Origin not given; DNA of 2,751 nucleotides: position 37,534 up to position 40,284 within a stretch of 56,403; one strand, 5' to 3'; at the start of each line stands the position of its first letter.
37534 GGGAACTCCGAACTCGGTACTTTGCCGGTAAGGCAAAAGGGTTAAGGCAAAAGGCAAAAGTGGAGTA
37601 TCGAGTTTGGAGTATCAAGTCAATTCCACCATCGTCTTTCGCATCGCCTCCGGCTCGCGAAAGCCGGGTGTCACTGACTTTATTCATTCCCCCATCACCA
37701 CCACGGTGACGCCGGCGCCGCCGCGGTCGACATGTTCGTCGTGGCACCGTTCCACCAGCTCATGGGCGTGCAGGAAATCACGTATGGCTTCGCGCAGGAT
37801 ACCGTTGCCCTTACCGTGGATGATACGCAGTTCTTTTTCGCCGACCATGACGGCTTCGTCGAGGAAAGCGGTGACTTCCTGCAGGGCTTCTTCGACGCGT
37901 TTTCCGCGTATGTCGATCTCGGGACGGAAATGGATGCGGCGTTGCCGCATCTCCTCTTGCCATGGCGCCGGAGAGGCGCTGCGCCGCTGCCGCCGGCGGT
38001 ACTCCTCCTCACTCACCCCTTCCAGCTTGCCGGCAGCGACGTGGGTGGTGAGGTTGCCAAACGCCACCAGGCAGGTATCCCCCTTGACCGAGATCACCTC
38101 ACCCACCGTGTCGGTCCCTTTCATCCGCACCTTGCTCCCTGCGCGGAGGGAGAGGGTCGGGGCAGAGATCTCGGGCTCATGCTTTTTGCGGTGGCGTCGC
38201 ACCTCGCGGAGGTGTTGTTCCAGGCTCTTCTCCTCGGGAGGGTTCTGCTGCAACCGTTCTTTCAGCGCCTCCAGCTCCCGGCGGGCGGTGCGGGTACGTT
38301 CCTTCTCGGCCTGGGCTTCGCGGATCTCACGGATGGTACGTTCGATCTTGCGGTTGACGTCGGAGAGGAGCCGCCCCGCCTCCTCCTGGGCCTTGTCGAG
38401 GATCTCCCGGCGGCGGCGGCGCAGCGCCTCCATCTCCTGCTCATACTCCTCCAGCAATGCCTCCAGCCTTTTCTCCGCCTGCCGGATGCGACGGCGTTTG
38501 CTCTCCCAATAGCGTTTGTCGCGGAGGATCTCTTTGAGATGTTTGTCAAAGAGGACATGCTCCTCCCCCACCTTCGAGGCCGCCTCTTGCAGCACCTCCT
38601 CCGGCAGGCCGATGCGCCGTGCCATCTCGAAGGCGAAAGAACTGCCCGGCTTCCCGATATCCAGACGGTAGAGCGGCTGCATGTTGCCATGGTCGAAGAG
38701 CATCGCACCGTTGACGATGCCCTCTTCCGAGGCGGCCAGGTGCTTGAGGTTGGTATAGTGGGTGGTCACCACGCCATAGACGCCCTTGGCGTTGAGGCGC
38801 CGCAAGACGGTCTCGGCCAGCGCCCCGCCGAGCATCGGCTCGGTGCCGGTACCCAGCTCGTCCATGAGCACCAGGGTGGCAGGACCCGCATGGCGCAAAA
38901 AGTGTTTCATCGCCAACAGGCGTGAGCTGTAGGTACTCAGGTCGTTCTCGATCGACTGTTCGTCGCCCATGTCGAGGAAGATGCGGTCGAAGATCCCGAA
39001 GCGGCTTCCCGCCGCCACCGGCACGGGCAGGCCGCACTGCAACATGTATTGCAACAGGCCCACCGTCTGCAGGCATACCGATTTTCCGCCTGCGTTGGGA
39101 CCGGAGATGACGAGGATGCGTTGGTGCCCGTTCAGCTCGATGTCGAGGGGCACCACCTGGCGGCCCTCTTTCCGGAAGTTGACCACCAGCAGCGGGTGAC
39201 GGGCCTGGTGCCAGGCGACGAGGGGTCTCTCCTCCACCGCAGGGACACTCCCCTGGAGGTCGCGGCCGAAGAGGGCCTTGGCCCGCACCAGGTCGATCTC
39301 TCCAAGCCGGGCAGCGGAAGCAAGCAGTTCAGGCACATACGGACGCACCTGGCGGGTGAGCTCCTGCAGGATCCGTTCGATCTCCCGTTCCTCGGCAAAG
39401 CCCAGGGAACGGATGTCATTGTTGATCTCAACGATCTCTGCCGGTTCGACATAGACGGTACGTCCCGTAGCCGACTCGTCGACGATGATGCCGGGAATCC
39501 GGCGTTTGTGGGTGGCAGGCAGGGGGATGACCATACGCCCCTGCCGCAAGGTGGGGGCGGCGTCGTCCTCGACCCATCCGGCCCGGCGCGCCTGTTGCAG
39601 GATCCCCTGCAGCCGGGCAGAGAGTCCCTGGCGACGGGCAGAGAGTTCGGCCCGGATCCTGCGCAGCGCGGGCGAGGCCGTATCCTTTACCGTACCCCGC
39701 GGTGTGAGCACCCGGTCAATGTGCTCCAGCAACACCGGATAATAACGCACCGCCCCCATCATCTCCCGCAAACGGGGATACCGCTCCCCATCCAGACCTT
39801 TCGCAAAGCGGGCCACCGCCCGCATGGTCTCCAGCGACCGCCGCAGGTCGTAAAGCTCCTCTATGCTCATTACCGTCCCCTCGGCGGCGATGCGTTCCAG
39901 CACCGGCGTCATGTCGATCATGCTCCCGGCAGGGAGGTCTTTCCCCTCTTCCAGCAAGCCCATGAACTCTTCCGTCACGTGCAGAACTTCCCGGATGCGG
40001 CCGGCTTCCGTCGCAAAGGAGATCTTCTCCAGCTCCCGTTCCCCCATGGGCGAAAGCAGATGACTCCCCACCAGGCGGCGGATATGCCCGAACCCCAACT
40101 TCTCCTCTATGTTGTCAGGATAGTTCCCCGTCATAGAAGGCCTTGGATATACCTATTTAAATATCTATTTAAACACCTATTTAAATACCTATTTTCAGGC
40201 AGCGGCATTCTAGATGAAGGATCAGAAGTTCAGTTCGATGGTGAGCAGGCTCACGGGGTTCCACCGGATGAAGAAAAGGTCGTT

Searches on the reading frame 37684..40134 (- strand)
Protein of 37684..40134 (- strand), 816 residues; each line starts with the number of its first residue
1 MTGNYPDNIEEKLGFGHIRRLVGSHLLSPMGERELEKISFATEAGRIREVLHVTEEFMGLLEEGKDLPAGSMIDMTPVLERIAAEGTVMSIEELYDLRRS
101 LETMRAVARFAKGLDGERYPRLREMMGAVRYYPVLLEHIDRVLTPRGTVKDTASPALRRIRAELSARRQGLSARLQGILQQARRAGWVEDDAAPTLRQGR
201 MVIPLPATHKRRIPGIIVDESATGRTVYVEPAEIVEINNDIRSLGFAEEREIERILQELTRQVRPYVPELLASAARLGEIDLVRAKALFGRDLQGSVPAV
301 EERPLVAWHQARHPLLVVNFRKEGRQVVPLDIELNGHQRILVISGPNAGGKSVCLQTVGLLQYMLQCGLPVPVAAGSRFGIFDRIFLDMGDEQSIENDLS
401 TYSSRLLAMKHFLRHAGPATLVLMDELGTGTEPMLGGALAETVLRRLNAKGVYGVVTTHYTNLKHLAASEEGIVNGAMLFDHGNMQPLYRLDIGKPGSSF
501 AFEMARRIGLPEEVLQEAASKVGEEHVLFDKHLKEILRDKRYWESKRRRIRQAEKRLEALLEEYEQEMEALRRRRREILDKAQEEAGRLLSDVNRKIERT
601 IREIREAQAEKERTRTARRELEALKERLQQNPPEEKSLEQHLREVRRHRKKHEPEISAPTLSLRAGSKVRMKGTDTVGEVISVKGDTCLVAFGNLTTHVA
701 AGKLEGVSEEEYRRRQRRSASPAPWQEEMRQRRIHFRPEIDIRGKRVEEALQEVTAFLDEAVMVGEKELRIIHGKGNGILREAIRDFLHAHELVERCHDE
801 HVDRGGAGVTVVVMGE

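Call 11: search_protein_families(library=pfam, proteins=[window:37684-40134:-])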
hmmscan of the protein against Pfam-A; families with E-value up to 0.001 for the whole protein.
window:37684-40134:- (816 aa): 4 families
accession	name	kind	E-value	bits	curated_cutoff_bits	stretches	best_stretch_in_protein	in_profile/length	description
PF00488.27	MutS_V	-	2.4e-29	103.1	30.2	1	342-521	2-183/188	MutS domain V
PF01713.27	Smr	-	2e-23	82.8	25.7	1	740-813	1-75/77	Smr domain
PF20297.4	MSSS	-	6e-06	26.3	26.8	1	666-701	2-39/42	MutS2 and Smr-associated SH3 domain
PF05192.23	MutS_III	-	0.00059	20.7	34.1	0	47-283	51-190/194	MutS domain III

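Call 12: find_encoding_contigs(protein=window:37684-40134:-, flank=10000, max_places=10)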
Protein window:37684-40134:- (816 aa): 2 contigs read that carry it; 1 place shown.
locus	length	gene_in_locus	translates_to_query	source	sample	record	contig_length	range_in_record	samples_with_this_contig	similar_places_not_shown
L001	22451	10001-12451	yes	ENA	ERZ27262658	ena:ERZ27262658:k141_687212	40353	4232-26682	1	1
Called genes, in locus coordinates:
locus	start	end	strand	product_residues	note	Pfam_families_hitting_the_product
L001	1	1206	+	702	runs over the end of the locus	PF17191:RecG_wedge, PF01336:tRNA_anti-codon, PF00176:SNF2-rel_dom, PF00270:DEAD, PF04851:ResIII, PF07517:SecA_DEAD (weak), PF00271:Helicase_C, PF19833:RecG_dom3_C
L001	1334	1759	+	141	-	PF04246:RseC_MucC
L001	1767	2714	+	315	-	PF04060:FeS, PF12838:Fer4_7 (weak), PF13187:Fer4_9 (weak), PF14697:Fer4_21, PF00037:Fer4 (weak), PF14697:Fer4_21, PF12838:Fer4_7 (weak), PF13187:Fer4_9 (weak), +6 more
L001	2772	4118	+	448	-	PF13375:RnfC_N, PF01512:Complex1_51K, PF10531:SLBB, PF13183:Fer4_8 (faint), PF14697:Fer4_21 (faint), PF13237:Fer4_10, PF12838:Fer4_7 (weak), PF13187:Fer4_9 (weak), +3 more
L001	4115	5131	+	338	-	PF03116:NQR2_RnfD_RnfE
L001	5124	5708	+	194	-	PF04205:FMN_bind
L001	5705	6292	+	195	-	PF02508:Rnf-Nqr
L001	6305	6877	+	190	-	PF02508:Rnf-Nqr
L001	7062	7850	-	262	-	PF03883:H2O2_YaaD, PF21818:DUF6884 (weak)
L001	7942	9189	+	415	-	PF12832:MFS_1_like, PF07690:MFS_1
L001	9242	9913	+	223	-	-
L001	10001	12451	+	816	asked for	PF00488:MutS_V, PF20297:MSSS (weak), PF01713:Smr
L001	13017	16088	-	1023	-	PF07676:PD40 (faint), PF25174:Beta-prop_THOC3 (faint), PF26550:Tricorn_2nd, PF26549:Tricorn_N (weak)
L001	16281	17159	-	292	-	PF20244:DUF6599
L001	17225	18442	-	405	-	PF00248:Aldo_ket_red, PF13237:Fer4_10 (faint), PF13187:Fer4_9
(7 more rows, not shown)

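Call 16: find_homologous_proteins(query=window:37684-40134:-, max_evalue=1e-50)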
Query window:37684-40134:- (816 aa): 8000 proteins with E <= 1e-50 among 8000 candidates; the best 120 are listed.
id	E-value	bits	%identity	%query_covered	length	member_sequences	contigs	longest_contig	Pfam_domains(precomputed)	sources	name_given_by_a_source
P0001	0.0e+0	1788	100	100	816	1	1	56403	PF20297.5,PF00488.28,PF01713.28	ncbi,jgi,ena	-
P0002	0.0e+0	1320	75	100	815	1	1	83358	PF00488.28,PF01713.28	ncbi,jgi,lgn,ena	-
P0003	0.0e+0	1212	69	99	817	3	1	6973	PF00488.28,PF01713.28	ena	-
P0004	0.0e+0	1204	68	99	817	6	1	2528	PF00488.28,PF01713.28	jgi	-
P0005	0.0e+0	1203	68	99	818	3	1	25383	PF00488.28,PF01713.28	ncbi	-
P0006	0.0e+0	1196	68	99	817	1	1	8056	PF00488.28,PF01713.28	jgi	jgi:DNA mismatch repair protein MutS2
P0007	0.0e+0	1189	67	99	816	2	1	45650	PF00488.28,PF01713.28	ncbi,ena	-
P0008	0.0e+0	1132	63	100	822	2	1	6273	PF00488.28,PF01713.28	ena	-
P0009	0.0e+0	1103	62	99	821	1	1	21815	PF00488.28,PF01713.28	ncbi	-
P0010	0.0e+0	1100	61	99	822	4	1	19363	PF00488.28,PF01713.28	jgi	-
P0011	0.0e+0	1076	60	99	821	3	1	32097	PF00488.28,PF01713.28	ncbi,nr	ncbi:MAG: Smr/MutS family protein [Bacteroidales bacterium]|nr:Smr/MutS family protein [Bacteroidale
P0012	0.0e+0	1076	59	99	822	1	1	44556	PF00488.28,PF01713.28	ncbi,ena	-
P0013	0.0e+0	1023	58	99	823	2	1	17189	PF20297.5,PF00488.28,PF01713.28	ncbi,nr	ncbi:MAG: endonuclease MutS2 [Chlorobi bacterium]|nr:endonuclease MutS2 [Chlorobiota bacterium]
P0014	0.0e+0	1014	58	99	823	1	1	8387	PF20297.5,PF00488.28,PF01713.28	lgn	-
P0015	1.5e-269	915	51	99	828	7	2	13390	PF20297.5,PF00488.28,PF01713.28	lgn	-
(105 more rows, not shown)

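Call 17: find_encoding_contigs(protein=P0002, flank=10000, max_places=3)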
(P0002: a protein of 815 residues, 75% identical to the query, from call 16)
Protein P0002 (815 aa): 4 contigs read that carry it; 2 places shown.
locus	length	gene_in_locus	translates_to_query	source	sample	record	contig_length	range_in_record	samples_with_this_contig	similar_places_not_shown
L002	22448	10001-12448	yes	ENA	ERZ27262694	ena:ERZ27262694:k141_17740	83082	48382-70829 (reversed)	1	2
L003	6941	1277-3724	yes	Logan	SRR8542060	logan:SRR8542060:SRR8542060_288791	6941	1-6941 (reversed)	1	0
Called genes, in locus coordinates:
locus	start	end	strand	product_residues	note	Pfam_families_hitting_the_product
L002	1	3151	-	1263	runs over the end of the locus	PF13205:Big_5, PF00932:LTD, PF16410:DUF5018 (faint), PF18962:Por_Secre_tail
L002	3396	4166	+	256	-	PF00881:Nitroreductase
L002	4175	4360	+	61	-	-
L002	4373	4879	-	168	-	PF04191:PEMT, PF01222:ERG4_ERG24 (weak)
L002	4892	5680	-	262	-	PF03883:H2O2_YaaD, PF21818:DUF6884 (weak)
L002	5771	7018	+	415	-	PF12832:MFS_1_like (weak), PF07690:MFS_1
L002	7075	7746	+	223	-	-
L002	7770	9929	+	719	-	PF02897:Peptidase_S9_N, PF00326:Peptidase_S9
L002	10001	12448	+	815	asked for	PF00488:MutS_V, PF01713:Smr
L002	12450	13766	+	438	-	PF23019:DUF7033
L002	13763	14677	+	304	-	PF13480:Acetyltransf_6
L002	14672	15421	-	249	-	-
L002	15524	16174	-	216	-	PF00578:AhpC-TSA, PF08534:Redoxin, PF10417:1-cysPrx_C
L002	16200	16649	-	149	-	PF01475:FUR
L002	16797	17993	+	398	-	PF03583:LIP (faint), PF00326:Peptidase_S9 (faint)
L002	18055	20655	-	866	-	PF09430:EMC7_beta-sandw (faint), PF17210:SdrD_B (weak), PF13620:CarboxypepD_reg, PF18962:Por_Secre_tail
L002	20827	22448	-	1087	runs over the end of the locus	PF08450:SGL (faint), PF07494:Reg_prop (weak), PF07495:Y_Y_Y, PF07228:SpoIIE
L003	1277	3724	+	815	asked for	PF00488:MutS_V, PF01713:Smr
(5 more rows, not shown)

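Call 18: find_encoding_contigs(protein=P0007, flank=10000, max_places=3)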
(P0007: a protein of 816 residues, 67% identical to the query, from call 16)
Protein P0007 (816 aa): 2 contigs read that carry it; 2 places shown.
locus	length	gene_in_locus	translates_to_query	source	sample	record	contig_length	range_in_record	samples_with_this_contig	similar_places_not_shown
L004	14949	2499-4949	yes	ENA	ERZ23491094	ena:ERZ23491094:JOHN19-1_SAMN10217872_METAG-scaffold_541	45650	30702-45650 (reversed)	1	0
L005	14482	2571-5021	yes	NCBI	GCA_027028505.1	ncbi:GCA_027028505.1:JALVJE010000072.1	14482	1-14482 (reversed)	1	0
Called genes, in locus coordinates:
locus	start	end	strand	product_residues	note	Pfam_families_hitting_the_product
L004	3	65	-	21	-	?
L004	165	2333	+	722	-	PF02897:Peptidase_S9_N, PF00326:Peptidase_S9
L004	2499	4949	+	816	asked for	PF00488:MutS_V, PF01713:Smr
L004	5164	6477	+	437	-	PF23019:DUF7033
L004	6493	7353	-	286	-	-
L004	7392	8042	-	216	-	PF00578:AhpC-TSA, PF08534:Redoxin, PF10417:1-cysPrx_C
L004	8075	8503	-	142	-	PF01475:FUR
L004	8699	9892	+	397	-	PF07224:Chlorophyllase (faint), PF03583:LIP (weak), PF00326:Peptidase_S9 (faint)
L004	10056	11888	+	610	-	-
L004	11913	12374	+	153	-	-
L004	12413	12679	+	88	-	-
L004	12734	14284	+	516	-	PF01433:Peptidase_M1, PF18962:Por_Secre_tail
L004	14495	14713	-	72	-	-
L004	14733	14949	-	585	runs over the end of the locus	PF00474:SSF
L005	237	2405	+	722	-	PF02897:Peptidase_S9_N, PF00326:Peptidase_S9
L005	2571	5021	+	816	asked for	PF00488:MutS_V, PF01713:Smr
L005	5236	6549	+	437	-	PF23019:DUF7033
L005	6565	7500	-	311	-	-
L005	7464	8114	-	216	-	PF00578:AhpC-TSA, PF08534:Redoxin, PF10417:1-cysPrx_C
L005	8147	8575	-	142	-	PF01475:FUR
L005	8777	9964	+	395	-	PF07224:Chlorophyllase (faint), PF03583:LIP (weak), PF00326:Peptidase_S9 (faint)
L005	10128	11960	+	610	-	-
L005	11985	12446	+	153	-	-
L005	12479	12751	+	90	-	-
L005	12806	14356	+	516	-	PF01433:Peptidase_M1, PF18962:Por_Secre_tail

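Call 19: find_encoding_contigs(protein=P0005, flank=10000, max_places=3)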
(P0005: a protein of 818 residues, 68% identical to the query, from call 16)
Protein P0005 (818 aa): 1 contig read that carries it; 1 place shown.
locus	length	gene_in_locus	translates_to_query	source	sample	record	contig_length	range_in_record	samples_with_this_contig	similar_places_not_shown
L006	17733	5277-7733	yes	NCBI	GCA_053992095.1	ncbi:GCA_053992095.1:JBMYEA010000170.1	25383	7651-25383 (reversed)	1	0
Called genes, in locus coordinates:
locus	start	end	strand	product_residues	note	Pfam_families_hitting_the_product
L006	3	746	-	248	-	?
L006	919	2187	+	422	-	PF07690:MFS_1, PF12832:MFS_1_like (weak)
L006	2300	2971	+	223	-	-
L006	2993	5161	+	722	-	PF02897:Peptidase_S9_N, PF00326:Peptidase_S9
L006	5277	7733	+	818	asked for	PF00488:MutS_V, PF01713:Smr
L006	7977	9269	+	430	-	PF23019:DUF7033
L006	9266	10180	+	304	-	PF13480:Acetyltransf_6 (weak)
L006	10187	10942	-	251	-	-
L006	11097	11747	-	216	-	PF00578:AhpC-TSA, PF08534:Redoxin, PF10417:1-cysPrx_C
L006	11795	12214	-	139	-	PF01475:FUR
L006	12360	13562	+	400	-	PF03583:LIP, PF00326:Peptidase_S9 (faint)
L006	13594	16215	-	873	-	PF22904:NOMO1-like_2nd (faint), PF17210:SdrD_B (faint), PF09430:EMC7_beta-sandw (faint), PF17802:SpaA (faint), PF13715:CarbopepD_reg_2 (faint), PF13620:CarboxypepD_reg, PF18962:Por_Secre_tail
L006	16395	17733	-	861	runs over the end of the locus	PF22904:NOMO1-like_2nd (faint), PF13620:CarboxypepD_reg (weak), PF17210:SdrD_B (weak), PF18962:Por_Secre_tail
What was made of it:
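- mutS2->DUF7033 in L002, L004/L005 and L006 (calls 17-19).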
